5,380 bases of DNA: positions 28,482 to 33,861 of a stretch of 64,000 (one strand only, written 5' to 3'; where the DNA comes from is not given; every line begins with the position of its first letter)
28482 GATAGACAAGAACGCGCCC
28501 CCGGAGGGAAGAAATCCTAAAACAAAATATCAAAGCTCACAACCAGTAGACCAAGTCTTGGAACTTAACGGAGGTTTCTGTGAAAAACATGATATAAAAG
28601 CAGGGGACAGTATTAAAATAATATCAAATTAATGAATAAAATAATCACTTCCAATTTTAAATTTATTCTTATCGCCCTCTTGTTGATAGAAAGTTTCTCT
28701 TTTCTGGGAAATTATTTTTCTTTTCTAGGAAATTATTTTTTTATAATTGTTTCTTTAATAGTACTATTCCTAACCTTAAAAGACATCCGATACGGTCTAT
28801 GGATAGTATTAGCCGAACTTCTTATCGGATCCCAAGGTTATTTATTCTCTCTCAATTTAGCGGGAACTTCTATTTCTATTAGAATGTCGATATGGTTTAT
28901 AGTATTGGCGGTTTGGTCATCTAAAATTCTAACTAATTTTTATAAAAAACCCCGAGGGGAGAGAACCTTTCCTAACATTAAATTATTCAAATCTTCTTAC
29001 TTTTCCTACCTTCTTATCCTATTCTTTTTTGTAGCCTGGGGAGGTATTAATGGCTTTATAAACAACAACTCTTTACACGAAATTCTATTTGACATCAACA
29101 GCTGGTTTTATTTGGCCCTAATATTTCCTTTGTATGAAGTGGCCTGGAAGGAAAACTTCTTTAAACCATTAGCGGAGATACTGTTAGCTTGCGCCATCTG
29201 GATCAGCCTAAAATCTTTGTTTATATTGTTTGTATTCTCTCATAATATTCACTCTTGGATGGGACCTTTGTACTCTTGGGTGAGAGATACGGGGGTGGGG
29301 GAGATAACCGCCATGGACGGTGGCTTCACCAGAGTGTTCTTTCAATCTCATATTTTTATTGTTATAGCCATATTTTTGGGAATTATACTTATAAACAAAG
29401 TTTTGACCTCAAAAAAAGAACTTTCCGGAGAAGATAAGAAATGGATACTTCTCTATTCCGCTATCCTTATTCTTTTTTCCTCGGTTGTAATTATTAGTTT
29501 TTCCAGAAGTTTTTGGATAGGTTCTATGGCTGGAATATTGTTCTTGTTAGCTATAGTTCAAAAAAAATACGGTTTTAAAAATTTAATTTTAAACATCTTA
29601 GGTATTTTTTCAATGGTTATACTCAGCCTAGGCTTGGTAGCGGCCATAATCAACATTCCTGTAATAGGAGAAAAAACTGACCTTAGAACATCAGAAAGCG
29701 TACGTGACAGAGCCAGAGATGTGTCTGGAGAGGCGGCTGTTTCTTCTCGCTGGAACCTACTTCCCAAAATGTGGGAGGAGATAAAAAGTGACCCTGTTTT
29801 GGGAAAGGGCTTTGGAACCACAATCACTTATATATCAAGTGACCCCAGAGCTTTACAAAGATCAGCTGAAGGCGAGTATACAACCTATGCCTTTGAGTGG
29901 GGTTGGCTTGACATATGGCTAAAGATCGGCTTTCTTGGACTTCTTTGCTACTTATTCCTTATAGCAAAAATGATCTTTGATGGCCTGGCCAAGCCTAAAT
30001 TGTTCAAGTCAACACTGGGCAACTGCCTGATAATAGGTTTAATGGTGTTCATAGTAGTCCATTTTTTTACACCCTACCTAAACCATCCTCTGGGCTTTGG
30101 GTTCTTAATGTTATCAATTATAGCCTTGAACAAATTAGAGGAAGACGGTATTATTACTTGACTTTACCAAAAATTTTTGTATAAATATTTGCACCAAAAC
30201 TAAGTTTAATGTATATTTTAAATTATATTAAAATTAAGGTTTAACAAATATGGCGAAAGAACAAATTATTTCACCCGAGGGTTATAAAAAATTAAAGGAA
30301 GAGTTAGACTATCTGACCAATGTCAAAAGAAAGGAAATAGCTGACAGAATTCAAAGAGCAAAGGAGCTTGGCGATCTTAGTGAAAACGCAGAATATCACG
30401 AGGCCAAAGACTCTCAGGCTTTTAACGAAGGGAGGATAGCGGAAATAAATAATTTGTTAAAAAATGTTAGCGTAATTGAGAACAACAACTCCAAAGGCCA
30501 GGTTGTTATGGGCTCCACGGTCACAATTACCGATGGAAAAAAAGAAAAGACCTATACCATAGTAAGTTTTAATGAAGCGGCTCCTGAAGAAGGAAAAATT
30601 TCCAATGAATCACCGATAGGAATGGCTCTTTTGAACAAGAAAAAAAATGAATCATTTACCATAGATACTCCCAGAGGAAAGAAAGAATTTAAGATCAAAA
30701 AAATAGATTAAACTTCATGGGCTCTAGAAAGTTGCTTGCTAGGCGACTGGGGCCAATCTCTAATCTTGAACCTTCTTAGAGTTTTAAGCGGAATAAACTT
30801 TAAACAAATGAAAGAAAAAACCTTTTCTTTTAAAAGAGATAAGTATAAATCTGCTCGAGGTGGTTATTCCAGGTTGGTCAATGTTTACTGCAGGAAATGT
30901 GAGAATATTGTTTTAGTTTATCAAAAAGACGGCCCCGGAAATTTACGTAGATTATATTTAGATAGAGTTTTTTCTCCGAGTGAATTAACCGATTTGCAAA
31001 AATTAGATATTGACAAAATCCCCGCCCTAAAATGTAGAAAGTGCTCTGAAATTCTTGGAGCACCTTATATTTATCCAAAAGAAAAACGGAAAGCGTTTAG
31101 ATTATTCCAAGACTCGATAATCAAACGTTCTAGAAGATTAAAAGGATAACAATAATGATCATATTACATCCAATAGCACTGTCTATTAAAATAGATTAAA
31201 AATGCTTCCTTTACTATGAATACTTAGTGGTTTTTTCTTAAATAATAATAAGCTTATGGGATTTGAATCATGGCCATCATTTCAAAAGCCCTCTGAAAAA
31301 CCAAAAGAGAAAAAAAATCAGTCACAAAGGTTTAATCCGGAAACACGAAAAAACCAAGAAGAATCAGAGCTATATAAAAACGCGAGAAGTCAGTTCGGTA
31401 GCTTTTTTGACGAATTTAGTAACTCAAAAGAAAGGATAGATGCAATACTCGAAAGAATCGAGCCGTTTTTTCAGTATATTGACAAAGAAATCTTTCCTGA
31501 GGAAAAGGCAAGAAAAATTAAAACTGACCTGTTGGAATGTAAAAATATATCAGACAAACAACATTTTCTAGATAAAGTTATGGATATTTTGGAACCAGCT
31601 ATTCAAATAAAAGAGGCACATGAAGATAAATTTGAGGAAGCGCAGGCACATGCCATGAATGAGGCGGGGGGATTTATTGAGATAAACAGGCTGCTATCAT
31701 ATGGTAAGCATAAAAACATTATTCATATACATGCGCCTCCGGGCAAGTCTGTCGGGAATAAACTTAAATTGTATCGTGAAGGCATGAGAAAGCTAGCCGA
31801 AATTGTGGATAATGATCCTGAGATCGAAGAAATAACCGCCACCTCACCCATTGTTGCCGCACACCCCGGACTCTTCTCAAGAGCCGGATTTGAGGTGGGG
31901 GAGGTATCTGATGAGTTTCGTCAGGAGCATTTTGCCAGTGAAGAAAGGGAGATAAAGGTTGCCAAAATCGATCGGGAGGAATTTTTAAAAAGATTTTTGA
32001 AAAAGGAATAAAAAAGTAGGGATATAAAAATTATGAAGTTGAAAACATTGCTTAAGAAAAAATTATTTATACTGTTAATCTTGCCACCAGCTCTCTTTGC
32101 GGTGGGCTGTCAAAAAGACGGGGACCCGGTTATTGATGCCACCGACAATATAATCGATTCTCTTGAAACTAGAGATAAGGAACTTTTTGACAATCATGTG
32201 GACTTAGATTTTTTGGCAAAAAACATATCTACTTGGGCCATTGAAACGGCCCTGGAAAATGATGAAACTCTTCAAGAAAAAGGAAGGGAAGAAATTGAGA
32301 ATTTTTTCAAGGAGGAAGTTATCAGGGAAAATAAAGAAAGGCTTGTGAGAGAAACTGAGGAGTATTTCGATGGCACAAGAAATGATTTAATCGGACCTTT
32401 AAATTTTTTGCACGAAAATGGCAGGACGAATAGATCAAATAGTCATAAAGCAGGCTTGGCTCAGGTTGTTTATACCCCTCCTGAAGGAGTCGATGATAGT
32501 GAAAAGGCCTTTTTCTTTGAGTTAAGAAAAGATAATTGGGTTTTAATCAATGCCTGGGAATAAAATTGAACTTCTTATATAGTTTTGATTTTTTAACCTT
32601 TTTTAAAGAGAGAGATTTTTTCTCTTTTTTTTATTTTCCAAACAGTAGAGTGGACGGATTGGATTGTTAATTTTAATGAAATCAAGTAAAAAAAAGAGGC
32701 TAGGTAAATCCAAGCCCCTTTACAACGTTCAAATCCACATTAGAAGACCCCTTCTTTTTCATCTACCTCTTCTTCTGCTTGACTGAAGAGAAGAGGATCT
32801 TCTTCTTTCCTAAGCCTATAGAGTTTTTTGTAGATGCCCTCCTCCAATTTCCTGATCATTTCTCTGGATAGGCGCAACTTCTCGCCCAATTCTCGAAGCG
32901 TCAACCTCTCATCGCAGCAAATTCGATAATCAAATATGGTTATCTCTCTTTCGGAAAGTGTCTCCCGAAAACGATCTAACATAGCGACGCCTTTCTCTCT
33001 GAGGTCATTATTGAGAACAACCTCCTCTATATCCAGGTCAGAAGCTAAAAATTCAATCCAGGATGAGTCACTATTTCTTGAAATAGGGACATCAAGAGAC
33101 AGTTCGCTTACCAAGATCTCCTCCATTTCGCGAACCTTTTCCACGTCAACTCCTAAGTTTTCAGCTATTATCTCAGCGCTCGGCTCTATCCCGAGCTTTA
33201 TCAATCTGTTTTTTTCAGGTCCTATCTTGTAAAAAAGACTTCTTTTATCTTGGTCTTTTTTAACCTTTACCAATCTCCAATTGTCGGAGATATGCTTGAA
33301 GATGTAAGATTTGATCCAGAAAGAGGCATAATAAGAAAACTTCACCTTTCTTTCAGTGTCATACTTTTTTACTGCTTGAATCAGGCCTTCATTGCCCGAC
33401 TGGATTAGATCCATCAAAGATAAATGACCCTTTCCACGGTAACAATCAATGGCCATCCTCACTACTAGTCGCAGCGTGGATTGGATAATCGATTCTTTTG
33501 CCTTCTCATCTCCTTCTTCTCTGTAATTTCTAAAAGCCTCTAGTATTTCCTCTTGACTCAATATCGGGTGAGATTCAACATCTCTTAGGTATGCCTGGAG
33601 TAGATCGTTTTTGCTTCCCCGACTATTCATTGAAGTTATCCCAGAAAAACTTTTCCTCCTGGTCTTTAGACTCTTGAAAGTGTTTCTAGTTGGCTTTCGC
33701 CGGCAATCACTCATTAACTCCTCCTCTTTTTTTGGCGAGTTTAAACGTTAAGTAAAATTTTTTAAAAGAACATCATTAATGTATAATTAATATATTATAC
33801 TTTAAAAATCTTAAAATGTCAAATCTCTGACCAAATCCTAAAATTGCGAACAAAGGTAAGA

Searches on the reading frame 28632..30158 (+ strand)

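Call 73: search_protein_families(library=ncbifam, proteins=[window:28632-30158:+], max_evalue=1e-10)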
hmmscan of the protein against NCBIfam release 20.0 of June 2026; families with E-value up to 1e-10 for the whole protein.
window:28632-30158:+ (509 aa): 0 families

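Call 86: search_protein_families(library=pfam, proteins=[window:28632-30158:+], max_evalue=0.00001)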
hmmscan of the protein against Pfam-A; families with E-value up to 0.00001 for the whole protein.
window:28632-30158:+ (509 aa): 1 family
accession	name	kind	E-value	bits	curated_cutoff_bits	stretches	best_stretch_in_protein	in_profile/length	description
PF04932.20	Wzy_C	-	7.4e-14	52.2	31.7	1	278-441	2-149/149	O-Antigen ligase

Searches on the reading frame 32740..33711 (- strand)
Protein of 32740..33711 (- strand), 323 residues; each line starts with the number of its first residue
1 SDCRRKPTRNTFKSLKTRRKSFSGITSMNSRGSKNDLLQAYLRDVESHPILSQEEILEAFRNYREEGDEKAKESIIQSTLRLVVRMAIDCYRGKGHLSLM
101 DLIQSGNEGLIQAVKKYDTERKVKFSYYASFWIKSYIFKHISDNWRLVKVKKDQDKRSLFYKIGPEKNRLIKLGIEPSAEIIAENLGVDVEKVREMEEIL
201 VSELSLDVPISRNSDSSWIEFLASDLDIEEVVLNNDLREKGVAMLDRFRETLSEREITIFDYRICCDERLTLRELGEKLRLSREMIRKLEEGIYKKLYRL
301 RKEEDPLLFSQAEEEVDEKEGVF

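Call 86: search_protein_families(library=pfam, proteins=[window:32740-33711:-], max_evalue=0.00001)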
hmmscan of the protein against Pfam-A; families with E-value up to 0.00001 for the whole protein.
window:32740-33711:- (323 aa): 3 families
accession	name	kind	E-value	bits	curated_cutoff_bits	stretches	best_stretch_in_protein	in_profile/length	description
PF04542.20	Sigma70_r2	-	1.4e-11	44.4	24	1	76-146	2-70/71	Sigma-70 region 2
PF04539.22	Sigma70_r3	-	1.6e-09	38.2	25.3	1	172-225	16-69/78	Sigma-70 region 3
PF04545.22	Sigma70_r4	-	2e-06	27.7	24.1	1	251-297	4-48/50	Sigma-70, region 4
